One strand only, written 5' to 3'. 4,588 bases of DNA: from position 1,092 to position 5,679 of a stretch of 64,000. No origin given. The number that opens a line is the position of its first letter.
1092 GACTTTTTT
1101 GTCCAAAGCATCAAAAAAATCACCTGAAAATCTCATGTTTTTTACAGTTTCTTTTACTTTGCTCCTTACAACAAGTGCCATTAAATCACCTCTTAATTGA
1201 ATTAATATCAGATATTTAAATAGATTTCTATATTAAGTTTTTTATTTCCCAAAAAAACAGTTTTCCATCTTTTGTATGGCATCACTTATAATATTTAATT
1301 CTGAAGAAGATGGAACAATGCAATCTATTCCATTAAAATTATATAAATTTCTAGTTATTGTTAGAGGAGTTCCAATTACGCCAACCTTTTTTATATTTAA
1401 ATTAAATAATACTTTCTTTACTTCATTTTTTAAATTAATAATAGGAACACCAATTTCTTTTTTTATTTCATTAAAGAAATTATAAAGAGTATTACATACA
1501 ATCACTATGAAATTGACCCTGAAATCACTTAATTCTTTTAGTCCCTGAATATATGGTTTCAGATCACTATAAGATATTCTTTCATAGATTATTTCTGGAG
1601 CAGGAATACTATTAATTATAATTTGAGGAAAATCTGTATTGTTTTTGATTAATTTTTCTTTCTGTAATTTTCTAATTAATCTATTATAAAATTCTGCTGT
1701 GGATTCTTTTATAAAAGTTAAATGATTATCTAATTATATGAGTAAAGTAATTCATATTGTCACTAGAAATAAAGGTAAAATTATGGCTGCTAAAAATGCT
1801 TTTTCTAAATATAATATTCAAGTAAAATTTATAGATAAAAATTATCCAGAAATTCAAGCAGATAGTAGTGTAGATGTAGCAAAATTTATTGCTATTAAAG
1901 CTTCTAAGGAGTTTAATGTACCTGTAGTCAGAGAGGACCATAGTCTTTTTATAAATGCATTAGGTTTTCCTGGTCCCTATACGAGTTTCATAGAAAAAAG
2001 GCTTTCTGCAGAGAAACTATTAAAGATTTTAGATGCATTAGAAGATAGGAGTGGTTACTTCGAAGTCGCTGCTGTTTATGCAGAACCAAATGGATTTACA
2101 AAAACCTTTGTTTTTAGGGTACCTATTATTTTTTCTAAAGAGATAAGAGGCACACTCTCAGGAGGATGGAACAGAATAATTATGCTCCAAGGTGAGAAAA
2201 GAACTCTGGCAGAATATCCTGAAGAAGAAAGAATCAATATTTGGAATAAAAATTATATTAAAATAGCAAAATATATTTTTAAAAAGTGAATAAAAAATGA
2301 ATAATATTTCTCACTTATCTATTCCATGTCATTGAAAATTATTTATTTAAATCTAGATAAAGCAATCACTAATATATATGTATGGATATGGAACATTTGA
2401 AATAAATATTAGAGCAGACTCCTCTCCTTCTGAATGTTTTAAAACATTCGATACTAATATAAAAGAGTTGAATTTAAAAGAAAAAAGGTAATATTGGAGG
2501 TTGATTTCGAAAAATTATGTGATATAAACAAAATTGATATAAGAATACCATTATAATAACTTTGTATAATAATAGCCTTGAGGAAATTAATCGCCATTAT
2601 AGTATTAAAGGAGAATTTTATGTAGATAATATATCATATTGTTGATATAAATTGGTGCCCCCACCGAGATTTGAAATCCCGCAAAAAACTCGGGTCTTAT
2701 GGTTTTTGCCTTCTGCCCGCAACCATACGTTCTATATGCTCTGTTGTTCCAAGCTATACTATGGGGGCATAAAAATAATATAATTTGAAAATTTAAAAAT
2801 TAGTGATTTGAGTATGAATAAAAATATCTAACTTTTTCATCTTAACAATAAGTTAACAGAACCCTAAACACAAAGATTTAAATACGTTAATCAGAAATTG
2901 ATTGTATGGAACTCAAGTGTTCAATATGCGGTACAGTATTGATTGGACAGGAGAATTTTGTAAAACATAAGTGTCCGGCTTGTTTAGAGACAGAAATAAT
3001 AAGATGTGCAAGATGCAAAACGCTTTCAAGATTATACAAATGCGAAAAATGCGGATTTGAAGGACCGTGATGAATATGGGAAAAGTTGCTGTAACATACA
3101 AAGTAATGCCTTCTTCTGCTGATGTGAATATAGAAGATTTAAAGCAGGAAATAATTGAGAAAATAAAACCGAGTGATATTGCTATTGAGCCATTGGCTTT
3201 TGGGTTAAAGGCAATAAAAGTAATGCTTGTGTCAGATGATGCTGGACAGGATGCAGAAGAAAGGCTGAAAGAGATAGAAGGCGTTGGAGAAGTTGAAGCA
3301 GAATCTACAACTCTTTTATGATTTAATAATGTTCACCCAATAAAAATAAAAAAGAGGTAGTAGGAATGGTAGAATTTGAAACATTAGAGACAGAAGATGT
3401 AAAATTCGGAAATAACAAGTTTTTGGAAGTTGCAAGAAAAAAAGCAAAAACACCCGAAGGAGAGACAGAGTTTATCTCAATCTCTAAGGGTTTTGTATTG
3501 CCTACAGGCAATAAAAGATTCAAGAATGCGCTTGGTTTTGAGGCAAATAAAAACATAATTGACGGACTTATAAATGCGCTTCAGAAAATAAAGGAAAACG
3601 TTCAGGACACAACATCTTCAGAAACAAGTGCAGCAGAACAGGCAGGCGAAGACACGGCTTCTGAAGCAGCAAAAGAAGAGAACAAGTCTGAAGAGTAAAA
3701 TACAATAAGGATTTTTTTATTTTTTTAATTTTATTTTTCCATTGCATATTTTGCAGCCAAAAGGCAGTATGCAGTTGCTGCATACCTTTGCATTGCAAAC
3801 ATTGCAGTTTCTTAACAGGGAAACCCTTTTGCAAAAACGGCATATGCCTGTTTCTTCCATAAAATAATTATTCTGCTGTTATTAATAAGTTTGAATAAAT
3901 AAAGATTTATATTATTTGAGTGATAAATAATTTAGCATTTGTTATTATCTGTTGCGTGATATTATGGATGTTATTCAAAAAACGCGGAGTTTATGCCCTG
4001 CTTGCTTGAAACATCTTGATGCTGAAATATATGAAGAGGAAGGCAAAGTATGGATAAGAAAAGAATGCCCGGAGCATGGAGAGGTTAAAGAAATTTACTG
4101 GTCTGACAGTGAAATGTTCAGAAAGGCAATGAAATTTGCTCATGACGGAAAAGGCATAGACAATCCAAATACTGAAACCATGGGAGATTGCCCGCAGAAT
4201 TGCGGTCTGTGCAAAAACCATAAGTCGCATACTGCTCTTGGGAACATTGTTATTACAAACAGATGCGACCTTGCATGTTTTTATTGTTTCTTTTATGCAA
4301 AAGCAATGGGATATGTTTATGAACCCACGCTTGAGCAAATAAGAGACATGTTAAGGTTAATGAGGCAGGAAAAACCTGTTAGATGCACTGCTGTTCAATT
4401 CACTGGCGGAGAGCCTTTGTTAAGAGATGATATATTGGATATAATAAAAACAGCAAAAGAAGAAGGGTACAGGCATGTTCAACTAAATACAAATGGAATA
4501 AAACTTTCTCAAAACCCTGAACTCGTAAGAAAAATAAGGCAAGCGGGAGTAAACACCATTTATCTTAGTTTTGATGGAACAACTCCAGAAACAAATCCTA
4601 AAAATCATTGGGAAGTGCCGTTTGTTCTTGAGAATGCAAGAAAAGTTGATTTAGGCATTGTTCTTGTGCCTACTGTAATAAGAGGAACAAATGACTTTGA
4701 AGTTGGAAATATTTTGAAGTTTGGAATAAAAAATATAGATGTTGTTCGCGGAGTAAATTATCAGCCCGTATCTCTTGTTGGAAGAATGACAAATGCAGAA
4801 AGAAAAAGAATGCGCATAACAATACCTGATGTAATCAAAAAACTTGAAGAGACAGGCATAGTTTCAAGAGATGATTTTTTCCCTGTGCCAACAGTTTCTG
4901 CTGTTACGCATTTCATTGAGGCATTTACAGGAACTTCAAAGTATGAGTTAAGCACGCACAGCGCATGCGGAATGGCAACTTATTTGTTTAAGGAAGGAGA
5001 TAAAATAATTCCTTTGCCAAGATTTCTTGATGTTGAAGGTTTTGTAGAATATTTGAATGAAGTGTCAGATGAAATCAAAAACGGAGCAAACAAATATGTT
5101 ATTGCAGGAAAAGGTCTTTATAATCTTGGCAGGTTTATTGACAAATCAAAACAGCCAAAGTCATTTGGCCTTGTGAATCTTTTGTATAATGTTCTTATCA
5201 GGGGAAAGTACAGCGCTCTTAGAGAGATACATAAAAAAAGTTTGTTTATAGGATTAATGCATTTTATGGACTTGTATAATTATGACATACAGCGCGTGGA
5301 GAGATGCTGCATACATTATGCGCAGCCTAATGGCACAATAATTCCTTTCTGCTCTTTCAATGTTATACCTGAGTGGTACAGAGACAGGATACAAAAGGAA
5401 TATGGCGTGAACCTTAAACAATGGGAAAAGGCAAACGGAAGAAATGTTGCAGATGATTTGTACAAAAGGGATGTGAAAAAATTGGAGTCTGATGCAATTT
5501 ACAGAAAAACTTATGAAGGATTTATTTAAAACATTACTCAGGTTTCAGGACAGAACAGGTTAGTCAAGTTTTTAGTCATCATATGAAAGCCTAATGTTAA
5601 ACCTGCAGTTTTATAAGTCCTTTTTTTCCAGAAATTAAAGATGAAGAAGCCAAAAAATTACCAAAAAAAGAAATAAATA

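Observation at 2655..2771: tRNA-like gene with ~40 nt of extra sequence: candidate multi-intron or non-canonical tRNA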

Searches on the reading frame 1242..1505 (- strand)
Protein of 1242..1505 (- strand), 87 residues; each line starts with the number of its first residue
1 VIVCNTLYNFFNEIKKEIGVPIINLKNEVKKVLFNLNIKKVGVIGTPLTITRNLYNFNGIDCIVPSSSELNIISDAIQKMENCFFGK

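Call 56: search_protein_families(library=pfam, proteins=[window:1242-1505:-], max_evalue=0.01)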
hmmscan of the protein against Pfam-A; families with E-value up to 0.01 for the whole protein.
window:1242-1505:- (87 aa): 1 family
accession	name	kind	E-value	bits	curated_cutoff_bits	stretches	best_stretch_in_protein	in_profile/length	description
PF01177.27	Asp_Glu_race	-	0.0012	19.1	31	1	1-56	72-125/211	Asp/Glu/Hydantoin racemase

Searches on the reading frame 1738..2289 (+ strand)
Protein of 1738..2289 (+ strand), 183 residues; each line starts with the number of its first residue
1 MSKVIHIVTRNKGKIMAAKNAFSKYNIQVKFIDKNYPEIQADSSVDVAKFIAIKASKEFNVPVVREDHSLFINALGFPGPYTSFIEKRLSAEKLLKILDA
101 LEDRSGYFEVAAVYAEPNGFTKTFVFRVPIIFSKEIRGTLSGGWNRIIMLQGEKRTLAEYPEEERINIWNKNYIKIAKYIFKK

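Call 11: search_protein_families(library=pfam, proteins=[window:1738-2289:+])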
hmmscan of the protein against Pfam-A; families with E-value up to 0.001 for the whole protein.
window:1738-2289:+ (183 aa): 1 family
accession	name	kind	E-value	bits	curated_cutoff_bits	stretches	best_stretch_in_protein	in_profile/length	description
PF01725.21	Ham1p_like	-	3.7e-20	73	22.5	1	5-168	1-173/186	Ham1 family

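Call 36: find_encoding_contigs(protein=window:1738-2289:+, flank=10000, max_places=4)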
Protein window:1738-2289:+ (183 aa): 2 contigs read that carry it; 1 place shown.
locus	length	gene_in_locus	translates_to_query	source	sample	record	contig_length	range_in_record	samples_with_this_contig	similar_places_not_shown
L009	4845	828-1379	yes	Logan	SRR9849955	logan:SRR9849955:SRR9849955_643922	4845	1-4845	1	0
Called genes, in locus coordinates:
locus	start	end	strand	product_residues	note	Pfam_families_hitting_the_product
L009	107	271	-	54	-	-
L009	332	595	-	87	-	-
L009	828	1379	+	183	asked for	PF01725:Ham1p_like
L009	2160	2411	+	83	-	PF00736:EF1_GNE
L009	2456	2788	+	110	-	-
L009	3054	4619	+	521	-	PF23545:Zn_ribbon_HMPTM, PF04055:Radical_SAM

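Call 52: find_homologous_proteins(query=window:1738-2289:+, max_evalue=1e-20)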
Query window:1738-2289:+ (183 aa): 358 proteins with E <= 1e-20 among 592 candidates; the best 120 are listed.
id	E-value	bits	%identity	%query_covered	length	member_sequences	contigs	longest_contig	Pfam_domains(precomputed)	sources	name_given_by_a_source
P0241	2.7e-114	397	100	100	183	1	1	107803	PF01725.22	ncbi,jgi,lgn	-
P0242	6.0e-80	285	68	97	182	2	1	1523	PF01725.22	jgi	-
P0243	1.2e-75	271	65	98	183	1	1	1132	PF01725.22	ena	-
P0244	6.1e-75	269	65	98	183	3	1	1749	PF01725.22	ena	-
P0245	6.3e-75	269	64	98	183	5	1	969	PF01725.22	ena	-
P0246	1.4e-74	268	66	98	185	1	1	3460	PF01725.22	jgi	-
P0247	1.8e-74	267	65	98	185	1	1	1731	PF01725.22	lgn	-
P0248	2.8e-74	267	67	96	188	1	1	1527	PF01725.22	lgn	-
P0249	2.9e-74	267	66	98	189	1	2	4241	PF01725.22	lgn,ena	-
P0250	3.5e-74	267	65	98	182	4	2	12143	PF01725.22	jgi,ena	-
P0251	4.3e-74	266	64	98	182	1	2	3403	PF01725.22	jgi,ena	-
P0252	8.9e-74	265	65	98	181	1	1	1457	PF01725.22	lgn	-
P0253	1.7e-73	264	63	98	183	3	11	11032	PF01725.22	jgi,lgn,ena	-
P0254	2.0e-73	264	63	98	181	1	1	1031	PF01725.22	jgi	-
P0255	1.2e-72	262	64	97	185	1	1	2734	PF01725.22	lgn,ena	-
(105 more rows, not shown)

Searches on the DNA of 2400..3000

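Call 4: search_rna_families(source=window, start=2400, end=3000, threshold=evalue, max_evalue=10, show_alignments=5)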
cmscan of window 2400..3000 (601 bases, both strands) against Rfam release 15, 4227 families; matches with E-value up to 10: 2.
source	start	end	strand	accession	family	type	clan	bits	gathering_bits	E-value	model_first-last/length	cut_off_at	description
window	2799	2855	+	RF02621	BSnc120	Gene; sRNA;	-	15.5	114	2.2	1-88/88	no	Brucella sRNA 120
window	2530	2601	-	RF01626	ceN30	Gene; snRNA; snoRNA; CD-box;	-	13.6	65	9.4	1-73/73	no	Caenorhabditis snoRNA ceN30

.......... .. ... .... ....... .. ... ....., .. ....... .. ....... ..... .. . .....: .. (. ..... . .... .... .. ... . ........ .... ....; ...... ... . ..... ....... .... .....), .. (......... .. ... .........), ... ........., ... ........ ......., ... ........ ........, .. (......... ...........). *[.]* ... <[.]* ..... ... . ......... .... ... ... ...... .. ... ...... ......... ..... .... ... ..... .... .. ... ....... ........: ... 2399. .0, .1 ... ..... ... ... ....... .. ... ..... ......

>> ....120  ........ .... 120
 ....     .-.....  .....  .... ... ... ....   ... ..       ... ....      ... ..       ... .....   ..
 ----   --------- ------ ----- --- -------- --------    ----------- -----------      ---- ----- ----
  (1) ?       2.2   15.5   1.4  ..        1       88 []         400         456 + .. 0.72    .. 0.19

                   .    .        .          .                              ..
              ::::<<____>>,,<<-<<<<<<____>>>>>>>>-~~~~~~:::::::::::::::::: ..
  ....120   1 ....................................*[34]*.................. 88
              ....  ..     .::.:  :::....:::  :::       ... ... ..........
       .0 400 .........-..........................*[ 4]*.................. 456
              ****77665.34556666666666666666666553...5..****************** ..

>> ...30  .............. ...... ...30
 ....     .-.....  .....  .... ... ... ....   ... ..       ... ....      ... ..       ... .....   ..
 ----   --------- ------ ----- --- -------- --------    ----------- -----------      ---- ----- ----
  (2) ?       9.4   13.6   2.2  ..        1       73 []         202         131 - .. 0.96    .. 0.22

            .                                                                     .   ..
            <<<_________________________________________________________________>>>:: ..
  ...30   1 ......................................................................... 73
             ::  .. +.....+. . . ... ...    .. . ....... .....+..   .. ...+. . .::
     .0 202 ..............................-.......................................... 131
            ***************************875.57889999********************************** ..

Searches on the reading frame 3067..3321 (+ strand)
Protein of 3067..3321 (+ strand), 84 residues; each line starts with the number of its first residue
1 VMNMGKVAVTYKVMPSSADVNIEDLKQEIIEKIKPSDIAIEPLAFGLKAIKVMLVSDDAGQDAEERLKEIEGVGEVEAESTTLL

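Call 56: search_protein_families(library=pfam, proteins=[window:3067-3321:+], max_evalue=0.01)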
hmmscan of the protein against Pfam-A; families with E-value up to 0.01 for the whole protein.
window:3067-3321:+ (84 aa): 1 family
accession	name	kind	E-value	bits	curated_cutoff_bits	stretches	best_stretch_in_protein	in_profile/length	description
PF00736.24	EF1_GNE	-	7.5e-13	48.8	20.8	1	9-82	2-86/88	EF-1 guanine nucleotide exchange domain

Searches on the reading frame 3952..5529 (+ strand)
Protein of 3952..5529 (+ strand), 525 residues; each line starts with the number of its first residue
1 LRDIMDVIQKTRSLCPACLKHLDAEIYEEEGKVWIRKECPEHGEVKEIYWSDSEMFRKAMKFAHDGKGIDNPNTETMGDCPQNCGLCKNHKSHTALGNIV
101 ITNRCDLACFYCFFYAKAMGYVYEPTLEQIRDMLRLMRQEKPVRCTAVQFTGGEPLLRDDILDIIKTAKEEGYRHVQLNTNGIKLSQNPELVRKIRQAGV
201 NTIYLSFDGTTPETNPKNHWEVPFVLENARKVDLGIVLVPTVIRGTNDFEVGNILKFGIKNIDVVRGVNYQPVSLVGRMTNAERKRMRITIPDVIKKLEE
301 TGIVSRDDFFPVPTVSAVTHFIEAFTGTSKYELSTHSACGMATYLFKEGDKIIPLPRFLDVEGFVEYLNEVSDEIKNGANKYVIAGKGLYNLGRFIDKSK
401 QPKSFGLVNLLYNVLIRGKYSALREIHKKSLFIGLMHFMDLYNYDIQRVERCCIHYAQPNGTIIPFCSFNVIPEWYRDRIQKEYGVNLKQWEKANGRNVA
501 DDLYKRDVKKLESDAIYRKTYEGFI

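Call 11: search_protein_families(library=pfam, proteins=[window:3952-5529:+])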
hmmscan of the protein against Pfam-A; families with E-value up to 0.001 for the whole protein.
window:3952-5529:+ (525 aa): 3 families
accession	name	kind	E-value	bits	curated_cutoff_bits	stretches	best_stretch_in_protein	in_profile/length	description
PF04055.27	Radical_SAM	-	1.3e-27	97.5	29.5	1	99-257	1-165/166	Radical SAM superfamily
PF23545.1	Zn_ribbon_HMPTM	-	4.1e-21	74.7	27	1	8-51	2-45/45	HMPTM N-terminal zinc ribbon domain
PF13353.11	Fer4_12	-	0.00045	21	22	0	102-188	12-97/137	4Fe-4S single cluster domain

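Call 12: find_homologous_proteins(query=window:3952-5529:+)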
Query window:3952-5529:+ (525 aa): 5025 proteins with E <= 0.001 among 8000 candidates; the best 120 are listed.
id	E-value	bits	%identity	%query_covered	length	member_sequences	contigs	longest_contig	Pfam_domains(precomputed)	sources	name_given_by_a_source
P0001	0.0e+0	1223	100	99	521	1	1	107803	PF23545.2,PF04055.28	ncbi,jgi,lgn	-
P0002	7.3e-251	851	66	99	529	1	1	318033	PF23545.2,PF04055.28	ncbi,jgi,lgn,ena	-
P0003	5.0e-248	842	66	98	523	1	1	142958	PF23545.2,PF04055.28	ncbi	-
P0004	9.6e-248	841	65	99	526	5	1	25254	PF23545.2,PF04055.28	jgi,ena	-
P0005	3.0e-247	839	65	99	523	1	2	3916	PF23545.2,PF04055.28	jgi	jgi:hypothetical protein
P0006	5.1e-247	839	66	98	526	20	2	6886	PF23545.2,PF04055.28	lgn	-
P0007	6.6e-247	838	65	98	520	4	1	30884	PF23545.2,PF04055.28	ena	-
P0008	1.2e-246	837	65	99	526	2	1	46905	PF23545.2,PF04055.28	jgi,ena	-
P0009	4.0e-246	836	65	99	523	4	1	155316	PF23545.2,PF04055.28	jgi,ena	-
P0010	2.1e-245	833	65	99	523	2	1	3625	PF23545.2,PF04055.28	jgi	jgi:hypothetical protein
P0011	8.2e-245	831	65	98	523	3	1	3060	PF23545.2,PF04055.28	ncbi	-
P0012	1.3e-244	831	64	99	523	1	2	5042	PF23545.2,PF04055.28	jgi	jgi:uncharacterized radical SAM superfamily Fe-S cluster-containing enzyme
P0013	1.7e-244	830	67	96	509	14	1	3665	PF23545.2,PF04055.28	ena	-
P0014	8.6e-244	828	63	99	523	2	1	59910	PF23545.2,PF04055.28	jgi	jgi:hypothetical protein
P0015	2.2e-242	823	67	96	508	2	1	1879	PF23545.2,PF04055.28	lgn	-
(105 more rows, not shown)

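Call 13: find_encoding_contigs(protein=P0001, flank=3000, max_places=3)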
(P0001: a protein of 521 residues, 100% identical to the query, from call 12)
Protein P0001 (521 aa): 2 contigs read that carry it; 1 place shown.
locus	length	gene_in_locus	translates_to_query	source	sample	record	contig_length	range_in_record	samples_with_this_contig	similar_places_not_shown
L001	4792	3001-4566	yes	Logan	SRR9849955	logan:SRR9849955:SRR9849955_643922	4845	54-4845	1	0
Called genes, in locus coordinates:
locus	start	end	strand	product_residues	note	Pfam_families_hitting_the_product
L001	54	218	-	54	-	-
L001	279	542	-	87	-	-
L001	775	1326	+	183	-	PF01725:Ham1p_like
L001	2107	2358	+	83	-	PF00736:EF1_GNE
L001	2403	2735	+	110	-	-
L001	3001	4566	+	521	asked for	PF23545:Zn_ribbon_HMPTM, PF04055:Radical_SAM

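Call 14: find_encoding_contigs(protein=P0002, flank=6000, max_places=3)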
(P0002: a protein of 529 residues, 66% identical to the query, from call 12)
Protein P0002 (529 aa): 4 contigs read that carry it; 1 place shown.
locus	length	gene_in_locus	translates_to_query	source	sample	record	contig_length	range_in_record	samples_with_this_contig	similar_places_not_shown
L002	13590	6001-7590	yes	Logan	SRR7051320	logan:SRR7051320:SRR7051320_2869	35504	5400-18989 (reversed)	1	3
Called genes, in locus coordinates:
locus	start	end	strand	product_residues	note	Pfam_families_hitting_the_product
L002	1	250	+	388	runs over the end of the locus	PF08323:Glyco_transf_5, PF13439:Glyco_transf_4, PF20706:GT4-conflict, PF13579:Glyco_trans_4_4, PF00534:Glycos_transf_1, PF13692:Glyco_trans_1_4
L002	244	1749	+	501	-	PF03065:Glyco_hydro_57, PF01522:Polysacc_deac_1 (weak)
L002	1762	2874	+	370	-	PF01950:FBPase_3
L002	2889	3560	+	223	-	PF00121:TIM, PF05690:ThiG (faint), PF00218:IGPS (weak)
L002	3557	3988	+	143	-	PF03079:ARD (weak), PF06560:GPI, PF00190:Cupin_1, PF02311:AraC_binding (weak), PF07883:Cupin_2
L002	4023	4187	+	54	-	PF07754:Ribosomal_aS21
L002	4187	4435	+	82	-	PF00736:EF1_GNE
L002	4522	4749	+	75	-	-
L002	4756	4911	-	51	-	-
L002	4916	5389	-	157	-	PF12802:MarR_2 (weak)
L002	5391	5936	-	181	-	-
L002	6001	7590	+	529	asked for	PF23545:Zn_ribbon_HMPTM, PF04055:Radical_SAM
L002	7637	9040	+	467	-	PF13353:Fer4_12, PF04055:Radical_SAM, PF13186:SPASM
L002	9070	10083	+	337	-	PF00752:XPG_N, PF00867:XPG_I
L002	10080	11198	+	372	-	PF01555:N6_N4_Mtase, PF01170:UPF0020 (faint), PF02086:MethyltransfD12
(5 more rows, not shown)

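Call 22: list_cluster_members(proteins=[P0001])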
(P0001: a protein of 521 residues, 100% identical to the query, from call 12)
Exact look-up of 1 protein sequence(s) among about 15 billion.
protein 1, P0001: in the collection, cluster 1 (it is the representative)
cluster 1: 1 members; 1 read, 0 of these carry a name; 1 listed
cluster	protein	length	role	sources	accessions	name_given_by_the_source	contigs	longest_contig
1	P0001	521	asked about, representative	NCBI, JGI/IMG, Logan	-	-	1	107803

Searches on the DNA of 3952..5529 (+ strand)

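Call 42: search_rna_families(sources=[L003, L004, L005, L006, L007, L008, L002], threshold=gathering)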
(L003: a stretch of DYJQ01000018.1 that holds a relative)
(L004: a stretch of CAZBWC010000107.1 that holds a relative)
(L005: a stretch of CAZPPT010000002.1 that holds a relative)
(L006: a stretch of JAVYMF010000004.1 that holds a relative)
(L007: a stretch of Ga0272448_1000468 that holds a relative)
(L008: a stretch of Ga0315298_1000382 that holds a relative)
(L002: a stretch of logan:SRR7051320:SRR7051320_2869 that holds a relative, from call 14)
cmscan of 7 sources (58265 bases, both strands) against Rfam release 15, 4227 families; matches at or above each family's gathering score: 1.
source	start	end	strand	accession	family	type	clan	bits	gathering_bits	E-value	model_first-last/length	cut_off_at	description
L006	4660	4733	-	RF00005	tRNA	Gene; tRNA;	CL00001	52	29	2.5e-08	1-71/71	no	tRNA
